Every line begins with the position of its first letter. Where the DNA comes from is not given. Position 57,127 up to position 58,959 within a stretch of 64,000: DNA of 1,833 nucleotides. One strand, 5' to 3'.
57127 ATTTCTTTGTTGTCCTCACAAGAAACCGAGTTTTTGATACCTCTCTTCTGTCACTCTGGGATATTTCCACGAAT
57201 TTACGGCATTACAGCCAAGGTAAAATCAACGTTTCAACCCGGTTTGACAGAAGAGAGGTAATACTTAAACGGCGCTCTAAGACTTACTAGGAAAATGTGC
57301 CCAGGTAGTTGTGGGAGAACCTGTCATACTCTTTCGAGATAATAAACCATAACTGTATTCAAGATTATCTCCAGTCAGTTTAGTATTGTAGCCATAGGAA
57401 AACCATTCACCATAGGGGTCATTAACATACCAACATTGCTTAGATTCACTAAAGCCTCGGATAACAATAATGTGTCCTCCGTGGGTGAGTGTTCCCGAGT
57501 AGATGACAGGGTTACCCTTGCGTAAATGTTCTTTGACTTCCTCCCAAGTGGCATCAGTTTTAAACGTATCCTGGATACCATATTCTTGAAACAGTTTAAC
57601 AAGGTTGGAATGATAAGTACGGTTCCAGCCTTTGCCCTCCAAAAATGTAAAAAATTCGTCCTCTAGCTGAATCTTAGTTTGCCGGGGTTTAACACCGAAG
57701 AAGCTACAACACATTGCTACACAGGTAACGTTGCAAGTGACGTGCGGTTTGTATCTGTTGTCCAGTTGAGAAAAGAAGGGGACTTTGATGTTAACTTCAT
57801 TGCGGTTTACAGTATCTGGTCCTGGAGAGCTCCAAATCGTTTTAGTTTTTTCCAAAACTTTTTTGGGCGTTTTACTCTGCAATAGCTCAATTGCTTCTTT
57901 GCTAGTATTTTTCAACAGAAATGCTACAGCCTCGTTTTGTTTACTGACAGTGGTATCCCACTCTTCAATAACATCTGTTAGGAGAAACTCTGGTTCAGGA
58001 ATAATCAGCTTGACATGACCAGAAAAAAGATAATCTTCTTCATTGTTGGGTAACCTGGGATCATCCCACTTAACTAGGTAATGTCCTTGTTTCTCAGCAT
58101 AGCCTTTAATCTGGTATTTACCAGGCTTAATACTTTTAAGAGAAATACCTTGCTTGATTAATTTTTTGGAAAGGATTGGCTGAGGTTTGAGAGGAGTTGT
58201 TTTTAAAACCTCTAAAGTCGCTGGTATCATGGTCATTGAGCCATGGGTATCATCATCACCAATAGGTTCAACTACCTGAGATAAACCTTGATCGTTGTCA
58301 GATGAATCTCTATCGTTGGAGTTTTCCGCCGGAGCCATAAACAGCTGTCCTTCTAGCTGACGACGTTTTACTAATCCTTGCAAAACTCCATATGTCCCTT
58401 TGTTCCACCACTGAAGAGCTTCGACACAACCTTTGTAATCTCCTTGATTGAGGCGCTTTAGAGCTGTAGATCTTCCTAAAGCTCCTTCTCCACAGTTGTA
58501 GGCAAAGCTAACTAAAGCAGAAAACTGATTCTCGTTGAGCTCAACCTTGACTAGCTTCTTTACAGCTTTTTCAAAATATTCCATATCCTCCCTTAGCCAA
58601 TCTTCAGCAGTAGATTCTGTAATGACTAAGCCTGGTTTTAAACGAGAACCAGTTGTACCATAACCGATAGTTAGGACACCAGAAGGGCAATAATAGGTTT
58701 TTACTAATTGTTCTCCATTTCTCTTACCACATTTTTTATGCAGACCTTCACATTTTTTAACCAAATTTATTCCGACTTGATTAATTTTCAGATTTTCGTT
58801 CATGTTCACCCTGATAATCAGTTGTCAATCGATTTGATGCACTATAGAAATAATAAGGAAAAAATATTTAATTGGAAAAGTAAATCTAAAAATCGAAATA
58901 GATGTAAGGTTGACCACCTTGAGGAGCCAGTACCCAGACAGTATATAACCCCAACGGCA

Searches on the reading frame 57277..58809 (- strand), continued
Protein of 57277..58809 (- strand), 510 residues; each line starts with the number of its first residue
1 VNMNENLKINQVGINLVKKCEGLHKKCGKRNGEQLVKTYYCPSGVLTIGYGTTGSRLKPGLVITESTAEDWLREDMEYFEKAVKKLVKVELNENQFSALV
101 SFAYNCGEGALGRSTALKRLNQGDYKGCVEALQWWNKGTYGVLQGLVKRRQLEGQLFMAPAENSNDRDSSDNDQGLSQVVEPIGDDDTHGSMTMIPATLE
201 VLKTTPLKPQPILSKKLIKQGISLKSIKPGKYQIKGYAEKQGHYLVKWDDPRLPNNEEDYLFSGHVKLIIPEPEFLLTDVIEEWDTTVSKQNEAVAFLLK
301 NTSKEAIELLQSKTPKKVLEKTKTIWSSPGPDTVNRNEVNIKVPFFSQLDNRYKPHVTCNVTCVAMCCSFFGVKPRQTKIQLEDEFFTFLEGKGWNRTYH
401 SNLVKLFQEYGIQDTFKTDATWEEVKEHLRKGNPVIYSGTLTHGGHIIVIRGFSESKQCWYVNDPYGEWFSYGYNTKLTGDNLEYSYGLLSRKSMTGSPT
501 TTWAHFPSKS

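Call 80: find_encoding_contigs(protein=P0007, flank=9000, max_places=1)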
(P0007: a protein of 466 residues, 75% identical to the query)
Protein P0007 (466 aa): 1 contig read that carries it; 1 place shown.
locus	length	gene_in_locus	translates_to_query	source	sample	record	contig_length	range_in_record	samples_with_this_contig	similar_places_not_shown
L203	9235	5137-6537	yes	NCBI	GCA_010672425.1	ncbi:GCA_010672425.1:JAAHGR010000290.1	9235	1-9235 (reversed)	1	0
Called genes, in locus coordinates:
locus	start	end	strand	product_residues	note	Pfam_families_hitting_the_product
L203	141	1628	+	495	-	-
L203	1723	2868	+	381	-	PF22549:ARPP-2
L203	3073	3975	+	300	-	PF00069:Pkinase, PF07714:PK_Tyr_Ser-Thr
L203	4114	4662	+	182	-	-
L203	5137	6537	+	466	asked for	PF00959:Phage_lysozyme, PF13529:Peptidase_C39_2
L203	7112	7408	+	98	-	-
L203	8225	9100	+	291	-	PF00481:PP2C (faint), PF00069:Pkinase, PF07714:PK_Tyr_Ser-Thr, PF03109:ABC1 (weak)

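Call 86: search_protein_families(library=padloc, proteins=[window:57277-58809:-], max_evalue=0.001)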
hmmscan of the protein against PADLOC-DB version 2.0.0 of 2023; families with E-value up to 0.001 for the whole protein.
window:57277-58809:- (510 aa): 0 families

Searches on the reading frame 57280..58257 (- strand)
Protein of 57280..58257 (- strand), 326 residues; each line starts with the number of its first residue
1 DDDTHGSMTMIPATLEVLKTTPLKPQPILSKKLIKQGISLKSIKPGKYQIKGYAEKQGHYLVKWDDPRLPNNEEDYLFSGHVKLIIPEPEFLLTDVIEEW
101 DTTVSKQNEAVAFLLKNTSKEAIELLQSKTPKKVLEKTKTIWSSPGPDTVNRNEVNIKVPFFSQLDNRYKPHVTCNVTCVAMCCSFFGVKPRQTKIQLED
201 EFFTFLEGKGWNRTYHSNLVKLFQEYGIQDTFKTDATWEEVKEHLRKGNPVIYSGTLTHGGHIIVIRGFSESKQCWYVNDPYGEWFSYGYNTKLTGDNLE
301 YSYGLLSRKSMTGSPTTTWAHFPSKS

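Call 37: predict_structure(alignment_id=A2)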
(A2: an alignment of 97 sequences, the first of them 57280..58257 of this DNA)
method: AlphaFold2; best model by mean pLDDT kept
length: 326 residues; sequences in the alignment: 97
mean_pLDDT: 87.4   pTM: 0.60
mean pLDDT of the five models: 87.4, 87.0, 86.5, 86.4, 86.1
residues with pLDDT >= 90: 238; 70-90: 26; 50-70: 47; < 50: 15
segments of 3 or more residues with pLDDT < 50: 1-3, 101-103, 142-149
pLDDT, mean of each block of 10 residues (from residue 1): 61 95 96 96 96 95 90 89 87 54 54 61 70 60 44 93 97 97 98 96 98 97 98 98 98 96 98 98 94 97 97 96 94
secondary structure, 60 per line:
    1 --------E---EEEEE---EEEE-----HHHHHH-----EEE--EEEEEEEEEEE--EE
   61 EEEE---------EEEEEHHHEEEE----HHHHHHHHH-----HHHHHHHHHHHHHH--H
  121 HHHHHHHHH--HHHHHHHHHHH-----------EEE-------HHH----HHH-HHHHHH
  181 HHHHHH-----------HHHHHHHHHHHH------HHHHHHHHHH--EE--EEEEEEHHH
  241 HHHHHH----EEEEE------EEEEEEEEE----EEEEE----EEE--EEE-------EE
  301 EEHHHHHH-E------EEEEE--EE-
elements in order: E13-17 E21-24 H30-35 E41-43 E46-56 E59-64 E74-78 E82-85 H90-98 H104-117 H120-129 H132-142 E154-156 H175-186 H198-209 H216-225 E232-237 H238-246 E251-255 E262-270 E275-279 E284-286 E289-291 E299-302 H303-308 E317-321

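Call 39: fold_search(model_id=the predicted structure, library=pdb)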
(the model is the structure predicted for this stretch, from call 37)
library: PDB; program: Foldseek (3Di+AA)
matches with E <= 10: 655; with E <= 0.001: 5
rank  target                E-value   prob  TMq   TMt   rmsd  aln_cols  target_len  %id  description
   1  6th5_B                2.6e-04  1.00  0.37  0.54   5.1       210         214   17  Crystal structure of mature wildtype primitive Phytochelatin synthase from Nostoc spec. - Alr0975 (released 2020-11-25)
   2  3bb7                  6.1e-04  0.99  0.31  0.32  15.0       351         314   14  Structure of Prevotella intermedia prointerpain A fragment 39-359 (mutant C154A) (released 2007-11-20)
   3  2bu3_A                6.4e-04  1.00  0.35  0.54   5.0       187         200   17  Acyl-enzyme intermediate between Alr0975 and glutathione at pH 3.4 (released 2005-12-14)
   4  8z4h_A                7.6e-04  1.00  0.35  0.48   4.3       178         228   18  Pseudomurein Endoisopeptidase PeiR (released 2025-04-23)
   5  8z4n_A                7.6e-04  1.00  0.35  0.47   4.2       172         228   18  Pseudomurein Endoisopeptidase PeiR-C90A (released 2025-04-23)
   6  6mpz_D                1.1e-03  1.00  0.35  0.75   3.7       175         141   16  Crystal structure of a double glycine motif protease from AMS/PCAT transporter in complex with the leader peptide (released 2019-02-06)
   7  6tho_A                1.1e-03  1.00  0.36  0.51   4.8       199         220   17  Acylintermediate of glutathione and the mature primitive phytochelatin synthase Alr0975 from Nostoc PCC 7120 at atomic (released 2020-12-02)
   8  6mpz_B                1.1e-03  1.00  0.35  0.76   5.5       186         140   17  Crystal structure of a double glycine motif protease from AMS/PCAT transporter in complex with the leader peptide (released 2019-02-06)
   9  6hqz_A                1.2e-03  1.00  0.27  0.53   7.8       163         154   15  Crystal structure of the type III effector protein AvrRpt2 from Erwinia amylovora, a C70 family cysteine protease (released 2019-04-10)
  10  22oc                  1.5e-03  1.00  0.34  0.54   6.0       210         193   13  Crystal structure of P210 CD lyase (released 2026-03-18)
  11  6mpz_A                1.6e-03  1.00  0.34  0.74   3.7       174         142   16  Crystal structure of a double glycine motif protease from AMS/PCAT transporter in complex with the leader peptide (released 2019-02-06)
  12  2bu3_B                1.8e-03  1.00  0.36  0.54   4.8       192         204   17  Acyl-enzyme intermediate between Alr0975 and glutathione at pH 3.4 (released 2005-12-14)
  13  3ois_B                1.8e-03  1.00  0.31  0.37   9.6       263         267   10  Crystal Structure Xylellain, a cysteine protease from Xylella fastidiosa (released 2011-08-03)
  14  1pad_A                1.8e-03  1.00  0.28  0.40   9.9       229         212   10  Binding of chloromethyl ketone substrate analogues to crystalline papain (released 1977-04-12)
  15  2btw_B                2.0e-03  1.00  0.35  0.51   5.3       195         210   17  Crystal structure of Alr0975 (released 2005-12-14)
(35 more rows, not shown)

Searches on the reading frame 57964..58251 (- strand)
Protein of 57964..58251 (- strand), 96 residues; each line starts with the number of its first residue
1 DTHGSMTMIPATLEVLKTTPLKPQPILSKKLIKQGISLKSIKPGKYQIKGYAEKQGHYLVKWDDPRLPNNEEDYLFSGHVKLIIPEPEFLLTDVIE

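Call 64: search_protein_families(library=pfam, alignment_id=A5, max_evalue=1)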
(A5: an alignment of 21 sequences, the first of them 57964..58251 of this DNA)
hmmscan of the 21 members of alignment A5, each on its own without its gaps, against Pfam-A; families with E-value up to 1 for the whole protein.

A. member 1, window:57964-58251:- (96 aa): 1 family
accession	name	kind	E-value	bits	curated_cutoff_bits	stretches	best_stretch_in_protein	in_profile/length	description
PF22598.2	CdsD_PD2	-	0.013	15.8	27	1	26-54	11-39/61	CdsD, periplasmic PD2 domain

B. families by the number of members that match (of 21 scanned): 7 families
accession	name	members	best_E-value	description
PF22598.2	CdsD_PD2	1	0.013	CdsD, periplasmic PD2 domain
PF23943.1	PUS7L_N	1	0.058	PUS7L N-terminal domain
PF04965.19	GPW_gp25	1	0.088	Baseplate wedge protein gp25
PF23491.1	bPH_8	1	0.089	SunI-like bacterial PH domain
PF07068.17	Gp23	1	0.1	Major capsid protein Gp23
PF22219.1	DUF3829_2nd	1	0.18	DUF3829-like, C-terminal domain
PF13969.11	Pab87_oct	1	0.22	Pab87 octamerisation domain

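Call 69: predict_structure(alignment_id=A5)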
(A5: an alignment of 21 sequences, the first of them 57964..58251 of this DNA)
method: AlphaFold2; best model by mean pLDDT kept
length: 96 residues; sequences in the alignment: 21
mean_pLDDT: 86.6   pTM: 0.72
mean pLDDT of the five models: 86.6, 86.1, 85.6, 83.6, 80.9
residues with pLDDT >= 90: 63; 70-90: 17; 50-70: 14; < 50: 2
segments of 3 or more residues with pLDDT < 50: none
pLDDT, mean of each block of 10 residues (from residue 1): 74 96 90 91 95 93 82 93 82 58
secondary structure, 60 per line:
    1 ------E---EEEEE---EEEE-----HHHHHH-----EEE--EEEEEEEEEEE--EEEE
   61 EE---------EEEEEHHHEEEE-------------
elements in order: E11-15 E19-22 H28-33 E39-41 E44-54 E57-62 E72-76 E80-83

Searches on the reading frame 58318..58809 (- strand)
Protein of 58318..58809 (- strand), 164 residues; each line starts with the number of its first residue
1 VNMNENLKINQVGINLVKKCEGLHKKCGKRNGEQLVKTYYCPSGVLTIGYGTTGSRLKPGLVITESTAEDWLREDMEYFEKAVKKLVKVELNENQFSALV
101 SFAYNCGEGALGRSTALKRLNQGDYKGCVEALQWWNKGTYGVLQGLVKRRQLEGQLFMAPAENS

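Call 73: search_solved_structures(query=window:58318-58809:-, max_evalue=1e-10, show_alignments=4)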
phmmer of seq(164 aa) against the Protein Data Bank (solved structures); distinct sequences matched with E-value up to 1e-10: 12.
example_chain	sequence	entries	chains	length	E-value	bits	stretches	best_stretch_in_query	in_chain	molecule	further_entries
9kbq_A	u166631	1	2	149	2.8e-30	108.6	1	37-158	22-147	Lysozyme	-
9kbs_A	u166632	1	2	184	2.7e-26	95.7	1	39-158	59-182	Lysozyme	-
6et6_A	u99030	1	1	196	5e-25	91.6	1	41-158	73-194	Lysozyme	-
8app_A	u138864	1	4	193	5.7e-25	91.4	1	7-157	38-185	Endolysin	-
7m5i_B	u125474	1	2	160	7.5e-25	91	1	37-158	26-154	Endolysin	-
9kbt_A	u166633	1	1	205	3.6e-23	85.5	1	37-158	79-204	Lysozyme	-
2anv_A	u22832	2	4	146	6.3e-19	71.7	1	29-158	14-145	Lysozyme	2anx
6h9d_A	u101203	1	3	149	3.8e-18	69.2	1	8-160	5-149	Lysozyme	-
3hdf_A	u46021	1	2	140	1e-15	61.3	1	42-156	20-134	Lysozyme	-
3hde_A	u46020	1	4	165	1.6e-15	60.7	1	42-156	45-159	Lysozyme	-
4zpu_A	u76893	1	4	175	3e-15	59.8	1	42-156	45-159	Lysozyme RrrD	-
8b2s_A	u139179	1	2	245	7.3e-15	58.5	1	41-161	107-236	GH24 family muramidase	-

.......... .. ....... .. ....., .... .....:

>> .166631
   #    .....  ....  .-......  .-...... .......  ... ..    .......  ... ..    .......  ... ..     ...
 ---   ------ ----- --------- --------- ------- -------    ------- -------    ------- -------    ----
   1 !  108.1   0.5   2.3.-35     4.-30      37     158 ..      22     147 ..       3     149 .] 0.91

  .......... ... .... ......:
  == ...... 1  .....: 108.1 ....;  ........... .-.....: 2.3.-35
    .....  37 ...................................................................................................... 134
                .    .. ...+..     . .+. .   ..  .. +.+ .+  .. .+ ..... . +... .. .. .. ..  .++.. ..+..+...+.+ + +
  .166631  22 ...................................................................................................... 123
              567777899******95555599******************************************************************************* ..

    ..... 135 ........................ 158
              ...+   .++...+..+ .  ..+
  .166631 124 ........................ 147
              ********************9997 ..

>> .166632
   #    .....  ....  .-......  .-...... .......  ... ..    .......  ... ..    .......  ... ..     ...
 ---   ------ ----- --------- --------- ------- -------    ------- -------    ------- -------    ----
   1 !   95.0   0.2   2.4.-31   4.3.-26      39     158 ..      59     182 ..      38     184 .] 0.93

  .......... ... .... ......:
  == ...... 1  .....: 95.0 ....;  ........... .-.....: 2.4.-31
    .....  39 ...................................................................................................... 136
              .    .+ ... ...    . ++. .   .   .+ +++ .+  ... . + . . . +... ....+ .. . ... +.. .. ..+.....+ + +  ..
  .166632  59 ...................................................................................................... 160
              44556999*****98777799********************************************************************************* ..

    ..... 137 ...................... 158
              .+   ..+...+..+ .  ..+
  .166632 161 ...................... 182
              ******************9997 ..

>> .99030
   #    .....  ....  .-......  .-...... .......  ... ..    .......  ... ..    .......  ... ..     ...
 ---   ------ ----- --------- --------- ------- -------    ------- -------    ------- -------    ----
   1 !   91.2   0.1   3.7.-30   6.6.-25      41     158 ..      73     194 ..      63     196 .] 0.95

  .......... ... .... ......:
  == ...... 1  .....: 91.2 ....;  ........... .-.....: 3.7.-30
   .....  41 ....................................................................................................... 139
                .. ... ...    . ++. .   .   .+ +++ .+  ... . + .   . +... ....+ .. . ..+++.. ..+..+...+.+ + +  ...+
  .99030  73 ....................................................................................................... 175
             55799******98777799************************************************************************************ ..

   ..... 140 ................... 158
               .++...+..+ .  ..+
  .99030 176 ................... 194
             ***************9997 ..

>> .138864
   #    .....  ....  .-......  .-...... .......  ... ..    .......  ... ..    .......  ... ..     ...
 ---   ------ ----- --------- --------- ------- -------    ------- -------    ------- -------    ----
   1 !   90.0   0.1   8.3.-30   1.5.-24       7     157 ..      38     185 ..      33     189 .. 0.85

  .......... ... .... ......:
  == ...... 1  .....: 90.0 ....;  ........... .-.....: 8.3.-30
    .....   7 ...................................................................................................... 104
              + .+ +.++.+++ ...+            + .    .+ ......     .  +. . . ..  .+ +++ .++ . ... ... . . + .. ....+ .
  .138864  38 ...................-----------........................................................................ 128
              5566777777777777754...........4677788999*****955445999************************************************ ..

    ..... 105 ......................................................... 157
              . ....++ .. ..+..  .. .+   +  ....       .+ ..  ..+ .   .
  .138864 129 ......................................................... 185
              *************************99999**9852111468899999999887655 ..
